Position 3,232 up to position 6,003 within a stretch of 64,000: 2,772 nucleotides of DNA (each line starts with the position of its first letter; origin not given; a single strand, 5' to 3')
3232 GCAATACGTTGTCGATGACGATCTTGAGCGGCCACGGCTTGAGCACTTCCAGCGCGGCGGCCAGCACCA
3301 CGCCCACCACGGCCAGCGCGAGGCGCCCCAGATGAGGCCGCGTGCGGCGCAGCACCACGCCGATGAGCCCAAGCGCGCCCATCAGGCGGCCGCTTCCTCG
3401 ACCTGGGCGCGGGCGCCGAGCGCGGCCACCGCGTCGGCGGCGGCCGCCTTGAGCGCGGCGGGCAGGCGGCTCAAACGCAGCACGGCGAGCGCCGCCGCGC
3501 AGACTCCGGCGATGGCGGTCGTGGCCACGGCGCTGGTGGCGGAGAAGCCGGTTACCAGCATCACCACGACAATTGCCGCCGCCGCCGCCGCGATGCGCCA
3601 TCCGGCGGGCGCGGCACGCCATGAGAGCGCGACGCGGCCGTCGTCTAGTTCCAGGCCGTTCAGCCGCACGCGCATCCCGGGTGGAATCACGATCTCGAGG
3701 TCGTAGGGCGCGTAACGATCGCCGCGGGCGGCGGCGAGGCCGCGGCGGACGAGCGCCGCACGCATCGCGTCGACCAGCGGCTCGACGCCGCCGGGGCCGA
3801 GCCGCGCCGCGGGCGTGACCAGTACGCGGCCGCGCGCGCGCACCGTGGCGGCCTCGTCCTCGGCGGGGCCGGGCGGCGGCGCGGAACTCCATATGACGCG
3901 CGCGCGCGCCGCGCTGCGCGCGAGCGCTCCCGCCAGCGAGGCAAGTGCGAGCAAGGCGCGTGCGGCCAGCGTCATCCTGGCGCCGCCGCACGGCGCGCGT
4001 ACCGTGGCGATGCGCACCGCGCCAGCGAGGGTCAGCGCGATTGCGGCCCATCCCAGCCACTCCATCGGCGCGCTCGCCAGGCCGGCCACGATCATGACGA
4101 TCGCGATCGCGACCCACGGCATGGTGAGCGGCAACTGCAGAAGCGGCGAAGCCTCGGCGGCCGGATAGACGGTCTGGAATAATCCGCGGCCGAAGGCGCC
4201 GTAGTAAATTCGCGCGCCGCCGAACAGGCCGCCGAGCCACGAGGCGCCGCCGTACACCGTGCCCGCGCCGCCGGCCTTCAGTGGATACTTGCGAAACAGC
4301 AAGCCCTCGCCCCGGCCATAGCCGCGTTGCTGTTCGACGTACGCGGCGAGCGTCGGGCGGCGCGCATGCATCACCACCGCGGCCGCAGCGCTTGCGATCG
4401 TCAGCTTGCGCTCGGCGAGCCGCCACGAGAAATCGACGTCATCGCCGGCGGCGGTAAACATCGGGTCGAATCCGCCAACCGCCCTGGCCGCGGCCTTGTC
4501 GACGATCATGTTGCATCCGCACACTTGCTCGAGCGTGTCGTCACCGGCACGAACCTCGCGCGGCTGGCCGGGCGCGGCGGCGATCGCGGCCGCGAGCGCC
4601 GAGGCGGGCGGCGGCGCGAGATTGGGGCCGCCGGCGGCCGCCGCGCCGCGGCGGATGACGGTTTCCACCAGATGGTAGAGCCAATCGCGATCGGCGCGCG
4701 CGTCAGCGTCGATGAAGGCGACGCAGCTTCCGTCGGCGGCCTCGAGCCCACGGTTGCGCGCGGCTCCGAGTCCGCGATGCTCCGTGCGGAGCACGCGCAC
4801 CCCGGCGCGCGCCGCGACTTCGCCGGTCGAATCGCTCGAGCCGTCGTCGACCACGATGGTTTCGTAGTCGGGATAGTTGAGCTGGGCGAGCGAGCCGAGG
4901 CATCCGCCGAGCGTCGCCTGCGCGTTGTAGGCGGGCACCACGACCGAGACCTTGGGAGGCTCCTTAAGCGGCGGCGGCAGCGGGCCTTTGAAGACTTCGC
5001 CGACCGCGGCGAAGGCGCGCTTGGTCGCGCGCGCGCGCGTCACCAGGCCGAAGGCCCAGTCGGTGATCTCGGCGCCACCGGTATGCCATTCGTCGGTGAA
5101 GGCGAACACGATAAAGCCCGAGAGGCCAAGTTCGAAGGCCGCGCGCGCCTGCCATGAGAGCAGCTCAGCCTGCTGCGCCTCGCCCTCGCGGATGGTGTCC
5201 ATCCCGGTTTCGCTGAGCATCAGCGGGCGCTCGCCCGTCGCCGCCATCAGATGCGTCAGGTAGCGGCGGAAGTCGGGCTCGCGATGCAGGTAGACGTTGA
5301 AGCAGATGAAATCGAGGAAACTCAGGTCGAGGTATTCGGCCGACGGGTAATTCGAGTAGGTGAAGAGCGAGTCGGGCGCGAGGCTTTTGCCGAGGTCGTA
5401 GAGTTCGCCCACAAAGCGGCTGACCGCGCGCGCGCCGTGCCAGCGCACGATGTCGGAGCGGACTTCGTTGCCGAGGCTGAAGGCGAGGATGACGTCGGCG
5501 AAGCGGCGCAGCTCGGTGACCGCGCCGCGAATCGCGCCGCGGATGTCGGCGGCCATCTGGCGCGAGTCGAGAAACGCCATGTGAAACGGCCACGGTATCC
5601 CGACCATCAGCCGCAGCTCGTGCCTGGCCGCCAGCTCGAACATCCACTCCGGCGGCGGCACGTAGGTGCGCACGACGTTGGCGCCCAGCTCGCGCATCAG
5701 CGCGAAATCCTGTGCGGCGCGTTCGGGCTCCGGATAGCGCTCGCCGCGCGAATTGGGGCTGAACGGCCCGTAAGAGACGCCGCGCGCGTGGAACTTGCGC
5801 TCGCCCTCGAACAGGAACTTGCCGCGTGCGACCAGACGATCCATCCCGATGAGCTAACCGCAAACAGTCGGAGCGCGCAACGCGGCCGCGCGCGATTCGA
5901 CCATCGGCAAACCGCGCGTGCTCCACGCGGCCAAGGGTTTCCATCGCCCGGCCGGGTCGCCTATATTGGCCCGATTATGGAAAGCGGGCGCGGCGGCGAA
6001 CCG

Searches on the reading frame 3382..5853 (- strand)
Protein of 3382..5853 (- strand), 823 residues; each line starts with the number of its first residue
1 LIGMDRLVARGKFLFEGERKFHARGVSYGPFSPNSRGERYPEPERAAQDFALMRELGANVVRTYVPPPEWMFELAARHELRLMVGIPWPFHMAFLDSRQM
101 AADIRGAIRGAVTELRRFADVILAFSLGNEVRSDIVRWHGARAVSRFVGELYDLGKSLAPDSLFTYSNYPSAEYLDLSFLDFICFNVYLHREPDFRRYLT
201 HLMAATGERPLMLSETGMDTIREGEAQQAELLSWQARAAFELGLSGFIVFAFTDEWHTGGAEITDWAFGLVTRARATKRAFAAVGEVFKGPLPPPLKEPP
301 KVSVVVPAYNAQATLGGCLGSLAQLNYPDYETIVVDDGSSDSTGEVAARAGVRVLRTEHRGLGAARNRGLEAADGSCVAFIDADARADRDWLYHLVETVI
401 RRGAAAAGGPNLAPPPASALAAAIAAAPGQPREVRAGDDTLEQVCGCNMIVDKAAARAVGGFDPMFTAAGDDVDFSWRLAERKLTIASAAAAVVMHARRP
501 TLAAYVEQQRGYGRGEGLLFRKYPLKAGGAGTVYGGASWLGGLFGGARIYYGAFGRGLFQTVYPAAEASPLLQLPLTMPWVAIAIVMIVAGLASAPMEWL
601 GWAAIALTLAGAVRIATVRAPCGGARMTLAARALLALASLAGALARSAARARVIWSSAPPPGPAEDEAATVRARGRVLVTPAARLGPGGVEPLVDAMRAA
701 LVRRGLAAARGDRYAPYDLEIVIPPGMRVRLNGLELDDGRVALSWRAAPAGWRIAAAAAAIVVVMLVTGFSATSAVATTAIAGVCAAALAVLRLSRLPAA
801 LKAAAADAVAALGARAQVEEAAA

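Call 81: search_protein_families(library=pfam, proteins=[window:3382-5853:-], max_evalue=0.00001)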
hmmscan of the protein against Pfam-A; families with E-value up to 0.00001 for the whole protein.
window:3382-5853:- (823 aa): 4 families
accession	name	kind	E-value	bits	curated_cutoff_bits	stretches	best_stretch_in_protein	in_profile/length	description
PF00535.33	Glycos_transf_2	-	1.4e-30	106.8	23.3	1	303-414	1-118/168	Glycosyl transferase family 2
PF13641.12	Glyco_tranf_2_3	-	7.2e-20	72.4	27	1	300-509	2-224/230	Glycosyltransferase like family 2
PF13632.12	Glyco_trans_2_3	-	9e-10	39.1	27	1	378-592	2-180/198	Glycosyl transferase family group 2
PF10111.15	Glyco_tranf_2_2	-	1.2e-09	38.6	27.3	1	303-393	1-100/276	Glycosyltransferase like family 2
